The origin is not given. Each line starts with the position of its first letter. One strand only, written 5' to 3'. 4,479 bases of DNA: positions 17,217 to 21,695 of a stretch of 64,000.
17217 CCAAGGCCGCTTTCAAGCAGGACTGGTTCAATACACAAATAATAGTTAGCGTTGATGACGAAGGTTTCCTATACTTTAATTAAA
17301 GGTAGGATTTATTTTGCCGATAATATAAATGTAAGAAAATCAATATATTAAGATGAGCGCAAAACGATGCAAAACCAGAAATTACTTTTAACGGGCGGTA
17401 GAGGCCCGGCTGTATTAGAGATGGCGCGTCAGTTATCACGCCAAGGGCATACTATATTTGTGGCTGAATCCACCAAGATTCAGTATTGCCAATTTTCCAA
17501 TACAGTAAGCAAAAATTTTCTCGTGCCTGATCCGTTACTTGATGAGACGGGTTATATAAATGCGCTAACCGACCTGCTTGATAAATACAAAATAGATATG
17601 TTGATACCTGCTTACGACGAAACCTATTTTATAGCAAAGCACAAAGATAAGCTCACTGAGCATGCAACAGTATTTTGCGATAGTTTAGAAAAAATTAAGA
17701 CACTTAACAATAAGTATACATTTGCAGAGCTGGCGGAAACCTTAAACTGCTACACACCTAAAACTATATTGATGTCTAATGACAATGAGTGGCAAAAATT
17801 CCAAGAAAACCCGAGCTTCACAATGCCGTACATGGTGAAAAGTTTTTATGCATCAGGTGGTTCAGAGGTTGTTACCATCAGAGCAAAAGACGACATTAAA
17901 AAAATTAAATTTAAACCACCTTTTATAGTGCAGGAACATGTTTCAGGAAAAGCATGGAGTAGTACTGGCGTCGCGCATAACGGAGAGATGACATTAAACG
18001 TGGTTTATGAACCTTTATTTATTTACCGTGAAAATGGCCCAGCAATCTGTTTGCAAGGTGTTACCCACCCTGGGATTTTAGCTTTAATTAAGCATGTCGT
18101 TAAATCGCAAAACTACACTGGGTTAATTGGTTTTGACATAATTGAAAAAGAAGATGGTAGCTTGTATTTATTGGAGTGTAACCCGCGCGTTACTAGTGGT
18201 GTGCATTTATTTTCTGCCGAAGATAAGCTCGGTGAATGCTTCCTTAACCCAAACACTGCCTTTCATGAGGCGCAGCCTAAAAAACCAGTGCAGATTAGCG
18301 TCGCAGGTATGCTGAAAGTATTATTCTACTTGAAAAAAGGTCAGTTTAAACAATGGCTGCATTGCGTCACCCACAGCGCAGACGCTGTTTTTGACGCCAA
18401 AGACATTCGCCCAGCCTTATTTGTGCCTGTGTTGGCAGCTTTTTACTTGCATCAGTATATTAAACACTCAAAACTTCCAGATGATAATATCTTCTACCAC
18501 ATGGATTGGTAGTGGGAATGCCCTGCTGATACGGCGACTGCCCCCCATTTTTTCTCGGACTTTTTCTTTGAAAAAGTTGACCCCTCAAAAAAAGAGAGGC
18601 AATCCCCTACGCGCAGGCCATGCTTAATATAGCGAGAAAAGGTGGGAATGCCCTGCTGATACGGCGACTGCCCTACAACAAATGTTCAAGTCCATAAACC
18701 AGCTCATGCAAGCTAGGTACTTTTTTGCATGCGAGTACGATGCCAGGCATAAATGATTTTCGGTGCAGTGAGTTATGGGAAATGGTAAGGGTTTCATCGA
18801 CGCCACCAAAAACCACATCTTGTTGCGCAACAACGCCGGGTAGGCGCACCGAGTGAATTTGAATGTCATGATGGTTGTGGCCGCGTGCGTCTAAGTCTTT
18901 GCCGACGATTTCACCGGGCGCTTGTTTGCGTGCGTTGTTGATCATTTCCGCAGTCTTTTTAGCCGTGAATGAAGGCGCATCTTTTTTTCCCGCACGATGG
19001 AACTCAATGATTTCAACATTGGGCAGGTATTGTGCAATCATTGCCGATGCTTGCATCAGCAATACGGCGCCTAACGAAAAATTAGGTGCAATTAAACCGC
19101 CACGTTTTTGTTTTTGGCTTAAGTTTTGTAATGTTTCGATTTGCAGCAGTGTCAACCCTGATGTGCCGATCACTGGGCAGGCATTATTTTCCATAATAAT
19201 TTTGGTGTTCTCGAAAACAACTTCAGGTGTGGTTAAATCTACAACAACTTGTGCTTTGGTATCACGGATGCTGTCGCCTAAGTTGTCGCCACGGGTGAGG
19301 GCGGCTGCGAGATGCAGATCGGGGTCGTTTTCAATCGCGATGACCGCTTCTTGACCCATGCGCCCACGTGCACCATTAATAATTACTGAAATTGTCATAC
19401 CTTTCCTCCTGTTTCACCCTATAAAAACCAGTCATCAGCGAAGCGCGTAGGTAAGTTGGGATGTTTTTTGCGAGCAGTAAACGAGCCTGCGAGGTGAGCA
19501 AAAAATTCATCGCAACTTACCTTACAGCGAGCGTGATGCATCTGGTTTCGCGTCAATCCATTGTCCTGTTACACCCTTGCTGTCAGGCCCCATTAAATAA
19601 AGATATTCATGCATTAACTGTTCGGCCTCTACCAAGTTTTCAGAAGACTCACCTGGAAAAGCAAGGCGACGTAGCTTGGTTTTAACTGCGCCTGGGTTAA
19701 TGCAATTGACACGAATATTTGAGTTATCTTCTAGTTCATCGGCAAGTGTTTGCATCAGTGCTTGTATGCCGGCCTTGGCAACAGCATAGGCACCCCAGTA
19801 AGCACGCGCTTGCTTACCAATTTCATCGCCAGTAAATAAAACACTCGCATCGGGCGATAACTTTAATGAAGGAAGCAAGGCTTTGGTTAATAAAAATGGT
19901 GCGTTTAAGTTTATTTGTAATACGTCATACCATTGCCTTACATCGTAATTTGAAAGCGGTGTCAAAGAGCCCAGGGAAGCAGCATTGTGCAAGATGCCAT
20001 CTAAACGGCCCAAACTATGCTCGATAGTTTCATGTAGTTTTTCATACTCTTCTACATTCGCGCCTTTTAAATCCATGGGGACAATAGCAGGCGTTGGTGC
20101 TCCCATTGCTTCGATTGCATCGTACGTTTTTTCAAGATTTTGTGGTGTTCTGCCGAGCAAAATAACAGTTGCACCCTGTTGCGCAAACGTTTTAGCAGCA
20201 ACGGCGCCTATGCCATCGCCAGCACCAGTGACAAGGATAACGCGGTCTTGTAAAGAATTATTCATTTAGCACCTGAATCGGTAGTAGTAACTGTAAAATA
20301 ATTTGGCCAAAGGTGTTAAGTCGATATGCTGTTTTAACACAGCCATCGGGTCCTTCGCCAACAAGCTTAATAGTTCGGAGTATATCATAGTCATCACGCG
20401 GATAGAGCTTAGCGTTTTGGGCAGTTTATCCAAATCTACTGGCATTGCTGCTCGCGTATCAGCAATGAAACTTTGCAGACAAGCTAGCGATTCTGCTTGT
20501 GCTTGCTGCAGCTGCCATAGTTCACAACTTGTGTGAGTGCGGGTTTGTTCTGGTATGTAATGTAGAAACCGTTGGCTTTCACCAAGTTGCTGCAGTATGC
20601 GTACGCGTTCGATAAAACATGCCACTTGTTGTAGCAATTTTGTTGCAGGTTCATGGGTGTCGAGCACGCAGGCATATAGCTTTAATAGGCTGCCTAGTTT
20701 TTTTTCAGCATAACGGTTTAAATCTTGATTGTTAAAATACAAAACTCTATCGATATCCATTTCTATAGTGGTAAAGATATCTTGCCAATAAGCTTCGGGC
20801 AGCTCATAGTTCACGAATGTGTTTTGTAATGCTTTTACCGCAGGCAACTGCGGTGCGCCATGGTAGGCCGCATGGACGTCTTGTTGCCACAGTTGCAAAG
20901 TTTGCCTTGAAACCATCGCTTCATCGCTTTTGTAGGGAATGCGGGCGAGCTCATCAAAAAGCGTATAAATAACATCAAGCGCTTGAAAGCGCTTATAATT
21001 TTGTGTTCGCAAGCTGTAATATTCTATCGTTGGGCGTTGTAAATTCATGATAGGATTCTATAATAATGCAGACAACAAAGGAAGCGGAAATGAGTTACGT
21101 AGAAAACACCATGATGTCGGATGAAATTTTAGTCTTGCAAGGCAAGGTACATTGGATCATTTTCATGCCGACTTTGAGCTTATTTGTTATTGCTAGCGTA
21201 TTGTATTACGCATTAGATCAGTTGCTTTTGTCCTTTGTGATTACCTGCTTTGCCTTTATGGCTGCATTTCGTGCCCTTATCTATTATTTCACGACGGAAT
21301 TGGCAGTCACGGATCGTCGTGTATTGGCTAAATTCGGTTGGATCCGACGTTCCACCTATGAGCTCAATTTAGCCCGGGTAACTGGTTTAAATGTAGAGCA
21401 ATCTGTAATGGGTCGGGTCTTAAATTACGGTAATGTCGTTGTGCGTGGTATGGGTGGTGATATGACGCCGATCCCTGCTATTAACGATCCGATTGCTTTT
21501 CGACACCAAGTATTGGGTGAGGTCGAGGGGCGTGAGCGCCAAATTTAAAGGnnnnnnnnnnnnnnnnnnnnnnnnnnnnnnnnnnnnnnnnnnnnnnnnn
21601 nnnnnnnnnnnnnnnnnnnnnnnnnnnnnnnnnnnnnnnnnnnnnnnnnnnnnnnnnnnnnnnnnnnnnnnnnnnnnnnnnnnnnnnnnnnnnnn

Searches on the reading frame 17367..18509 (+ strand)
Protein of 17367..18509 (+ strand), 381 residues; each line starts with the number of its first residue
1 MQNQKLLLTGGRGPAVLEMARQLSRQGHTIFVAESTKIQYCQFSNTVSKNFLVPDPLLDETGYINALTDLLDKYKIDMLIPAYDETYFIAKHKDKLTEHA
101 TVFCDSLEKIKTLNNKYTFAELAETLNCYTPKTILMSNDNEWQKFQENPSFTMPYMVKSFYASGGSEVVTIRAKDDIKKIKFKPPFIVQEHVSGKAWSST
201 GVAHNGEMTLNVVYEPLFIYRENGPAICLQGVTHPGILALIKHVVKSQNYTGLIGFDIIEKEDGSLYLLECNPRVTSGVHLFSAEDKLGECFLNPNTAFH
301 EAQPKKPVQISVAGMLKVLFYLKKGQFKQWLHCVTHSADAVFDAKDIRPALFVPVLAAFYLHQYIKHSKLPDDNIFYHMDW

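Call 3: search_protein_families(library=pfam, proteins=[window:17367-18509:+], max_evalue=0.01)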
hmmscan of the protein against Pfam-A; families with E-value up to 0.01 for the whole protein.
window:17367-18509:+ (381 aa): 6 families
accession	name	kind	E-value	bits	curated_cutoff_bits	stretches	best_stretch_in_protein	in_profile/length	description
PF02655.19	ATP-grasp_3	-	3.3e-10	40.7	23.2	1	114-277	2-159/160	ATP-grasp domain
PF14397.11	ATPgrasp_ST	-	1.4e-06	28.2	31.4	1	108-204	14-112/278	Sugar-transfer associated ATP-grasp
PF08443.16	RimK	-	0.00012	22.1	21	1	127-193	15-83/188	RimK-like ATP-grasp domain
PF21360.3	PylC-like_N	-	0.00013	22.5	27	1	8-98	4-90/96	PylC-like, N-terminal domain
PF15632.11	ATPgrasp_Ter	-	0.0015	18.7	29.1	1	186-281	5-92/131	ATP-grasp in the biosynthetic pathway with Ter operon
PF14398.11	ATPgrasp_YheCD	-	0.0015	18.3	26.8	0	239-276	191-228/255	YheC/D like ATP-grasp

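Call 4: search_protein_families(library=ncbifam, proteins=[window:17367-18509:+], max_evalue=0.01)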
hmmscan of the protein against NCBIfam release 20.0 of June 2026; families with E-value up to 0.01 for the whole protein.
window:17367-18509:+ (381 aa): 17 families
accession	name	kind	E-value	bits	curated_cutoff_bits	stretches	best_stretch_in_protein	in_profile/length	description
NF005315.0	PRK06849.1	equivalog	9.1e-78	261.9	406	1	3-358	4-359/389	hypothetical protein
NF009406.0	PRK12767.1-5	equivalog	9.4e-17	61.1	271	1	6-278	6-274/327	carbamoyl phosphate synthase-like protein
NF009405.0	PRK12767.1-4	equivalog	3.1e-15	56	390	1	46-279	43-270/320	carbamoyl phosphate synthase-like protein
NF009402.0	PRK12767.1-1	equivalog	1.9e-13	49.9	218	1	4-276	3-277/329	carbamoyl phosphate synthase-like protein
NF009404.0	PRK12767.1-3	equivalog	1.2e-12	47.4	316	1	39-182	34-173/344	carbamoyl phosphate synthase-like protein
NF009403.0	PRK12767.1-2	equivalog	5.9e-11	42.1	286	1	58-198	48-190/342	carbamoyl phosphate synthase-like protein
TIGR01369.1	CPSaseII_lrg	equivalog_domain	1.9e-07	29.2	1027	1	45-283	599-849/1052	carbamoyl-phosphate synthase (glutamine-hydrolyzing) large subunit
NF040722.1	MfnD_Meth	equivalog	2.8e-06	27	400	1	184-293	159-269/288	tyramine--L-glutamate ligase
NF053643.1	Ddl_archaea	equivalog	3.9e-06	26.1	500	1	89-277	78-274/367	putative pseudomurein biosynthesis ATP-grasp protein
TIGR04443.1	F420_CofF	equivalog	5.7e-06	25.6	300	1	93-181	70-158/283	coenzyme gamma-F420-2:alpha-L-glutamate ligase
TIGR00768.1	rimK_fam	subfamily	6.9e-06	25.6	143.4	1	95-180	67-150/276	RimK family alpha-L-glutamate ligase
NF004679.0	PRK06019.1-5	equivalog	8.7e-05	21.5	326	1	94-280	78-273/376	5-(carboxyamino)imidazole ribonucleotide synthase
NF005543.0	PRK07206.1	subfamily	0.00097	17.9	302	1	62-179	57-173/416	hypothetical protein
NF003671.0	PRK05294.1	equivalog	0.0039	14.8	599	0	46-179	597-728/1058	carbamoyl-phosphate synthase large subunit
NF047900.1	AspMetLigLdmS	equivalog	0.0053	15.6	475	0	247-288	270-311/383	L-aspartate--L-methionine ligase LdmS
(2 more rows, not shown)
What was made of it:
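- On ATP-grasp family NF005315 / PRK06849 (neighbouring gene 17367..18512): Pfam ATP-grasp_3 is above its threshold (calls 3, 4).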

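Call 29: list_cluster_members(proteins=[P0001, window:17367-18509:+, P0016, P0017, P0020, P0022])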
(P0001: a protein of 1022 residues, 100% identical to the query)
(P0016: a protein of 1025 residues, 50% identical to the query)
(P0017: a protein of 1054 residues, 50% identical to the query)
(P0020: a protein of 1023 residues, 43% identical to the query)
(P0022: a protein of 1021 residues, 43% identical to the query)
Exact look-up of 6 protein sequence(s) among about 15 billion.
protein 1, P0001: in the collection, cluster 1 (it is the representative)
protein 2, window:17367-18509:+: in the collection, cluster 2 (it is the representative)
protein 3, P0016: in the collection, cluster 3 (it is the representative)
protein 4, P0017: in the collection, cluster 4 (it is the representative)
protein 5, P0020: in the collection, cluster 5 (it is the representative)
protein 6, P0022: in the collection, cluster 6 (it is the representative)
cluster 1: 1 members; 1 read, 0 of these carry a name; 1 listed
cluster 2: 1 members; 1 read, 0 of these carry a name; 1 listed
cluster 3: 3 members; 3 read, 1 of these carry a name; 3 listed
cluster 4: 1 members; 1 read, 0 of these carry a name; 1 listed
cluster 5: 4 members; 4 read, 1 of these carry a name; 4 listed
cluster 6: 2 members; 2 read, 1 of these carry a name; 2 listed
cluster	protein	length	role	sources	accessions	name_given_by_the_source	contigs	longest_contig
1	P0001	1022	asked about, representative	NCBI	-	-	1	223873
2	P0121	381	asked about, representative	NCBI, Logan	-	-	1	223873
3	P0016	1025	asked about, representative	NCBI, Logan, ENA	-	-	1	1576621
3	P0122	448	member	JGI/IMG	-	acyl-[acyl-carrier-protein]-phospholipid ...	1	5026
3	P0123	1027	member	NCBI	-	-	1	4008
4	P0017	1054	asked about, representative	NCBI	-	-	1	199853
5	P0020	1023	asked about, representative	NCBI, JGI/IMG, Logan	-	-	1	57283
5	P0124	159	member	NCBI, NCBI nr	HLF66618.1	MAG TPA: AMP-binding protein, partial [Gammaproteobacteria bacterium] | AMP-binding protein [Gammaproteobacteria bacterium]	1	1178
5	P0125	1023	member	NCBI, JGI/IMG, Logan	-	-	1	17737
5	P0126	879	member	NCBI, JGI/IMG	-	-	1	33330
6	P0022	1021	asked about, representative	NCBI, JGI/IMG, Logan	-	-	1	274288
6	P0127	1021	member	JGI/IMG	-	acyl-[acyl-carrier-protein]-phospholipid ...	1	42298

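Call 30: find_homologous_proteins(query=window:17367-18509:+, max_evalue=1e-10)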
Query window:17367-18509:+ (381 aa): 12 proteins with E <= 1e-10 among 2742 candidates.
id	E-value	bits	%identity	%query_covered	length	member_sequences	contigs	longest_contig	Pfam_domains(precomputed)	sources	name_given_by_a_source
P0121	1.8e-261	885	100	100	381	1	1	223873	PF02655.20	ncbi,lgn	-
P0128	2.5e-194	664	72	100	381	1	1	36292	PF14397.12,PF08443.17,PF02655.20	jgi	jgi:predicted ATP-grasp superfamily ATP-dependent carboligase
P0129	4.0e-105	370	44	100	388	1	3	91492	PF02655.20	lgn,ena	-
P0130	1.2e-101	359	41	100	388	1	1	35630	PF08443.17,PF02655.20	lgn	-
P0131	1.2e-101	359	42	100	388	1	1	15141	PF02655.20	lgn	-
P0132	3.4e-53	199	33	92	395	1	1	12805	PF02655.20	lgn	-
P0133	4.1e-35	140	29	99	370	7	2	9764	PF08443.17,PF02655.20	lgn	-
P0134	2.3e-32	131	28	99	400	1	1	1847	PF02655.20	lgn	-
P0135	3.2e-32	130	28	97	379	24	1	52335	PF02655.20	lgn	-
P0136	3.1e-27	114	30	77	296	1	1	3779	PF02655.20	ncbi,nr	ncbi:MAG: ATP-grasp domain-containing protein [Hyphomonadaceae bacterium]|nr:ATP-grasp domain-contai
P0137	2.7e-22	97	28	81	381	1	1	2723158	PF08443.17,PF02655.20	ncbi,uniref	ncbi:ATP-grasp domain-containing protein [Microbacterium sp. NPDC089695]|uniref:ATP-grasp domain-con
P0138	1.1e-14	72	27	56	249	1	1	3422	-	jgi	jgi:predicted ATP-grasp superfamily ATP-dependent carboligase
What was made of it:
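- Tried and rejected: The word-based search with the ATP-grasp protein found only 12 relatives (call 30).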

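Call 50: find_encoding_contigs(protein=P0132, flank=8000, max_places=2)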
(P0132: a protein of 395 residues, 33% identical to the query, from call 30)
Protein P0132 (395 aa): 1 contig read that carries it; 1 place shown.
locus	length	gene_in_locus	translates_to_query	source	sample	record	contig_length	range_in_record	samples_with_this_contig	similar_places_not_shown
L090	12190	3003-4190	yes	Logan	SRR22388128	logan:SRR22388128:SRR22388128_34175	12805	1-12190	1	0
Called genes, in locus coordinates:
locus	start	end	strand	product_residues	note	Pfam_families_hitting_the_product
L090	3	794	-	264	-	?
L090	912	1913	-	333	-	-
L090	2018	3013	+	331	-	PF00195:Chal_sti_synt_N (weak), PF08545:ACP_syn_III, PF08541:ACP_syn_III_C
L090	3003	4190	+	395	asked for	PF02655:ATP-grasp_3 (weak)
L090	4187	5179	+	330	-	PF01073:3Beta_HSD, PF01370:Epimerase, PF02719:Polysacc_synt_2, PF04321:RmlD_sub_bind, PF05368:NmrA (weak), PF13460:NAD_binding_10, PF16363:GDP_Man_Dehyd, PF07993:NAD_binding_4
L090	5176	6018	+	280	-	PF00753:Lactamase_B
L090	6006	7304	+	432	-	-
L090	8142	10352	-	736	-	PF03176:MMPL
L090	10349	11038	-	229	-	PF05019:Coq4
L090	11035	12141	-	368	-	PF13527:Acetyltransf_9 (weak)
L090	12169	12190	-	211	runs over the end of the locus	?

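Call 51: find_encoding_contigs(protein=P0135, flank=8000, max_places=2)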
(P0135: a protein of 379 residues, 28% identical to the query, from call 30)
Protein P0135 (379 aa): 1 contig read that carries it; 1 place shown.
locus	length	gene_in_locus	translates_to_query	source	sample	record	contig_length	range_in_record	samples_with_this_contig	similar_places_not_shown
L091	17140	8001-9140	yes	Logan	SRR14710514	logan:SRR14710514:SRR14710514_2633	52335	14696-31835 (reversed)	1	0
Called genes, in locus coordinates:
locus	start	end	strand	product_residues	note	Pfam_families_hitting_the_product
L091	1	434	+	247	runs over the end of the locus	PF00487:FA_desaturase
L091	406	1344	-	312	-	PF00494:SQS_PSY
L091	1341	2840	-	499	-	PF00070:Pyr_redox (faint), PF00890:FAD_binding_2 (weak), PF01266:DAO (faint), PF01593:Amino_oxidase, PF05834:Lycopene_cycl (faint), PF07992:Pyr_redox_2 (faint), PF12831:FAD_oxidored (faint), PF13450:NAD_binding_8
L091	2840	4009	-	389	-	PF05834:Lycopene_cycl, PF13450:NAD_binding_8 (faint)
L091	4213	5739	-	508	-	PF01266:DAO (faint), PF01593:Amino_oxidase, PF13450:NAD_binding_8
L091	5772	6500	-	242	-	-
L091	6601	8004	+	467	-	PF00067:p450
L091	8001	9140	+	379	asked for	PF02655:ATP-grasp_3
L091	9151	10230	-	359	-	PF27123:CrtC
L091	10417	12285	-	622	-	PF04151:PPC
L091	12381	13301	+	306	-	PF00763:THF_DHG_CYH, PF02882:THF_DHG_CYH_C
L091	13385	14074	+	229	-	PF04011:LemA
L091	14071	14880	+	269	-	PF04536:TPM_phosphatase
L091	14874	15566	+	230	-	PF04536:TPM_phosphatase (faint)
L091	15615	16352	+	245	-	PF03372:Exo_endo_phos, PF23226:Exo_endo_phos_PGAP2IP (weak)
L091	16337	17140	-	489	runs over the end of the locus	PF00614:PLDc (faint), PF13091:PLDc_2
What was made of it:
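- Tried and rejected: Two distant ATP-grasp homologs lie in unrelated lipid or carotenoid clusters (calls 50, 51).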

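Call 57: search_solved_structures(query=window:17367-18509:+, max_evalue=1)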
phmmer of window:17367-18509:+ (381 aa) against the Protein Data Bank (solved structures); distinct sequences matched with E-value up to 1: 1.
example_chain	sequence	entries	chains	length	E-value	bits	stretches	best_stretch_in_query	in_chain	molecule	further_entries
2pn1_A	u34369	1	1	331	0.00011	24.6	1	47-279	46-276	Carbamoylphosphate synthase large subunit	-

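Call 58: search_protein_families(library=ncbifam, proteins=[L090:3003-4187:+, L091:8001-9137:+], max_evalue=0.001)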
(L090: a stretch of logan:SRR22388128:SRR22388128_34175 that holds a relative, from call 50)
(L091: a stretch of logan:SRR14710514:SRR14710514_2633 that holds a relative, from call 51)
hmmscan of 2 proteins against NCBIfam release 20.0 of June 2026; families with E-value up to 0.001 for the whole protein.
L090:3003-4187:+ (395 aa): 4 families
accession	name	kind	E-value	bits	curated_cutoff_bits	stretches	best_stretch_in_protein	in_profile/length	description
NF005315.0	PRK06849.1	equivalog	9.8e-128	426.4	406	1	7-394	2-386/389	hypothetical protein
NF009402.0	PRK12767.1-1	equivalog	7.3e-08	31.6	218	1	12-287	5-279/329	carbamoyl phosphate synthase-like protein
NF009405.0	PRK12767.1-4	equivalog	4.9e-07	29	390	1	47-286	38-269/320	carbamoyl phosphate synthase-like protein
NF009404.0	PRK12767.1-3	equivalog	0.00066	18.7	316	0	61-147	49-138/344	carbamoyl phosphate synthase-like protein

L091:8001-9137:+ (379 aa): 5 families
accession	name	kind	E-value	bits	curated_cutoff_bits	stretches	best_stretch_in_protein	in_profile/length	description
NF005315.0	PRK06849.1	equivalog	2.7e-71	240.6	406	1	2-374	3-382/389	hypothetical protein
NF009405.0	PRK12767.1-4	equivalog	7.3e-09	35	390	1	19-271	18-269/320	carbamoyl phosphate synthase-like protein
NF009402.0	PRK12767.1-1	equivalog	8.9e-07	28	218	1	51-269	49-277/329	carbamoyl phosphate synthase-like protein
NF009404.0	PRK12767.1-3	equivalog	1.3e-06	27.6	316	0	43-156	39-155/344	carbamoyl phosphate synthase-like protein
NF040722.1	MfnD_Meth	equivalog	0.00011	21.7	400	1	149-279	129-262/288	tyramine--L-glutamate ligase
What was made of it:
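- Distant members of the same ATP-grasp family sit in lipid-type clusters, next to a FabH-like KAS III and reductase, or among carotenoid genes (calls 50, 51, 58).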

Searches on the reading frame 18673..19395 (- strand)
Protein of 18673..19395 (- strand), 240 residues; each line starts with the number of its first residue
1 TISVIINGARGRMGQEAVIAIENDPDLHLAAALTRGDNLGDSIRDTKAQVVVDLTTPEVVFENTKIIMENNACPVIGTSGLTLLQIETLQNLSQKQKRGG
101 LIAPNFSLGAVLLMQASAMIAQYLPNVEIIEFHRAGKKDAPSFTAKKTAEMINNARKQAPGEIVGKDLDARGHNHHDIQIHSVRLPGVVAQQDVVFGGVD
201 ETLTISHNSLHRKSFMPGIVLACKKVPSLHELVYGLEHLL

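Call 37: search_protein_families(library=pfam, proteins=[window:18673-19395:-], max_evalue=0.01)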
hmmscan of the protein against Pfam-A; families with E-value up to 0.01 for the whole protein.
window:18673-19395:- (240 aa): 2 families
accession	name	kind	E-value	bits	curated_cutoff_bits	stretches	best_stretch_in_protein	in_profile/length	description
PF05173.19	DapB_C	-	3.8e-31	108.1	27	1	109-240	1-121/121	Dihydrodipicolinate reductase, C-terminus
PF01113.26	DapB_N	-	5.9e-21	75.3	25.6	1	2-106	1-124/124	Dihydrodipicolinate reductase, N-terminus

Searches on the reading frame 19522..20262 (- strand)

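Call 37: search_protein_families(library=pfam, proteins=[window:19522-20262:-], max_evalue=0.01)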
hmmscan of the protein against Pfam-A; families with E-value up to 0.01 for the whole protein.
window:19522-20262:- (246 aa): 5 families
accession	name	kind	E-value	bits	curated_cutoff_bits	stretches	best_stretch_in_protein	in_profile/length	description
PF00106.31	adh_short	-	2.3e-42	145.1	26.6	1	7-199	1-188/195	short chain dehydrogenase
PF13561.12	adh_short_C2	-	2.8e-34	119.2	27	1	13-235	1-228/236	Enoyl-(Acyl carrier protein) reductase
PF08659.16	KR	-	1.3e-09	38.6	22.6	1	9-173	3-163/180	KR domain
PF23441.1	SDR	-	5.7e-08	32.9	27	1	86-199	90-200/258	SDR-like rossmann domain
PF08643.16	DUF1776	-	8.4e-05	22.6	25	1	81-193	87-199/294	Fungal family of unknown function (DUF1776)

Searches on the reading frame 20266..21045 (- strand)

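Call 37: search_protein_families(library=pfam, proteins=[window:20266-21045:-], max_evalue=0.01)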
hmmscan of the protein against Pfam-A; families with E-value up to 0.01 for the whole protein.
window:20266-21045:- (259 aa): 1 family
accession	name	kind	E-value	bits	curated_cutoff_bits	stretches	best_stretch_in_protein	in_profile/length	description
PF00494.24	SQS_PSY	-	9.9e-16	58.7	26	1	21-243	21-259/263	Squalene/phytoene synthase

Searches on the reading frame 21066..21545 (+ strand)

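Call 37: search_protein_families(library=pfam, proteins=[window:21066-21545:+], max_evalue=0.01)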
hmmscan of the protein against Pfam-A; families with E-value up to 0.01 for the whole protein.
window:21066-21545:+ (160 aa): 1 family
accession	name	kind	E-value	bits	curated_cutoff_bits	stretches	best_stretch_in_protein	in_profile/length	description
PF03703.20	bPH_2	-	1.8e-13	50.9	22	1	74-140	1-67/78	Bacterial PH domain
